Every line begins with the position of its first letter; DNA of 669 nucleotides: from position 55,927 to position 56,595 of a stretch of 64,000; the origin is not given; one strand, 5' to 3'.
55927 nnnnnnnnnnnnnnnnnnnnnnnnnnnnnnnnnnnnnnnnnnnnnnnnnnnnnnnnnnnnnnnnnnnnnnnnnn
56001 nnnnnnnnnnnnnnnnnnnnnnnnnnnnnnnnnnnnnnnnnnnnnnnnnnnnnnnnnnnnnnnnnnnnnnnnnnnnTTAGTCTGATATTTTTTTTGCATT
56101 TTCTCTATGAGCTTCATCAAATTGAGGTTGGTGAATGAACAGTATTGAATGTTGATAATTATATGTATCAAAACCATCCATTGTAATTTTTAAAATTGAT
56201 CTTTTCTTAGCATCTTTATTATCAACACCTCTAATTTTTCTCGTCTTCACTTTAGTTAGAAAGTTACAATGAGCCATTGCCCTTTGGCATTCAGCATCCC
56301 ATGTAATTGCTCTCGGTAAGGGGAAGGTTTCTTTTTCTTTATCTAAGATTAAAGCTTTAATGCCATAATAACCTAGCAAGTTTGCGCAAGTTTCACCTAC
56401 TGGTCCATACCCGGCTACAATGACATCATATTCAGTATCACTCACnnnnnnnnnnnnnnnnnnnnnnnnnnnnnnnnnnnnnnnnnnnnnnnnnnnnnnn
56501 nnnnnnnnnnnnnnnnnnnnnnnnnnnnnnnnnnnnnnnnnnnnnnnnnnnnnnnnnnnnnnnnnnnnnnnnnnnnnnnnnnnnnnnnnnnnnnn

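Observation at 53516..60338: Divergent cluster resembling a halophenol / aryl-sulfate degradation pathway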

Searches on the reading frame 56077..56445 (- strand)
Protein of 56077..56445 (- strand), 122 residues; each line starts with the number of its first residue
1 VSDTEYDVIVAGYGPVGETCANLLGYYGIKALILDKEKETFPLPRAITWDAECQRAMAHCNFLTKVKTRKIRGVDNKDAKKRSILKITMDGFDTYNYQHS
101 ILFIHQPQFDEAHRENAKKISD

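Call 3: search_protein_families(library=pfam, proteins=[window:56077-56445:-], max_evalue=0.01)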
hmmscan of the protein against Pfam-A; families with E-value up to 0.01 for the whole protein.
window:56077-56445:- (122 aa): 1 family
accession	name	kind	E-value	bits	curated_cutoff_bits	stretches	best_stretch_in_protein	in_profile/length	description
PF01494.25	FAD_binding_3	-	5.3e-08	32.9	22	1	5-57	1-53/349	FAD binding domain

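Call 8: search_protein_families(library=ncbifam, proteins=[window:56077-56445:-], max_evalue=0.001)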
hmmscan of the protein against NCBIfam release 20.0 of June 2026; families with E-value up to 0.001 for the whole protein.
window:56077-56445:- (122 aa): 12 families
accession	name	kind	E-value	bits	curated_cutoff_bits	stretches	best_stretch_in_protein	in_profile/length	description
NF004829.0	PRK06183.1-3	subfamily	8.1e-23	80.9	390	1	3-120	6-125/520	bifunctional 3-(3-hydroxy-phenyl)propionate/3-hydroxycinnamic acid hydroxylase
NF004831.0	PRK06183.1-5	equivalog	7.7e-13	47.7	546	1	4-74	7-77/568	bifunctional 3-(3-hydroxy-phenyl)propionate/3-hydroxycinnamic acid hydroxylase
NF004828.0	PRK06183.1-2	equivalog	3.7e-10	38.7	853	1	2-67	9-74/568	bifunctional 3-(3-hydroxy-phenyl)propionate/3-hydroxycinnamic acid hydroxylase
NF004827.0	PRK06183.1-1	equivalog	2e-08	33.1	966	1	5-87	15-99/554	bifunctional 3-(3-hydroxy-phenyl)propionate/3-hydroxycinnamic acid hydroxylase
NF004780.0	PRK06126.1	subfamily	6e-07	28.1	445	1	4-60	7-60/552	hypothetical protein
NF004830.0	PRK06183.1-4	equivalog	1.6e-06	26.8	1135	1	4-58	17-71/617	bifunctional 3-(3-hydroxy-phenyl)propionate/3-hydroxycinnamic acid hydroxylase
NF005531.0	PRK07190.1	equivalog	4.7e-05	22.3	530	1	1-52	1-52/487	FAD-binding protein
TIGR02032.1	GG-red-SF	subfamily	5e-05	23.1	158.8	1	6-40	1-35/297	geranylgeranyl reductase family protein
NF033145.1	rif_monoox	equivalog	6e-05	22.1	800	1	7-119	2-110/472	rifampin monooxygenase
NF006092.0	PRK08244.1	equivalog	0.00017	20.4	644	1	5-51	2-48/494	monooxygenase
NF041385.1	Dggglyphlred_Halo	equivalog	0.00021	20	700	1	4-42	3-42/405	digeranylgeranylglycerophospholipid reductase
NF006002.0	PRK08132.1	subfamily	0.00053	18.5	416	1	4-50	24-70/552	FAD-dependent oxidoreductase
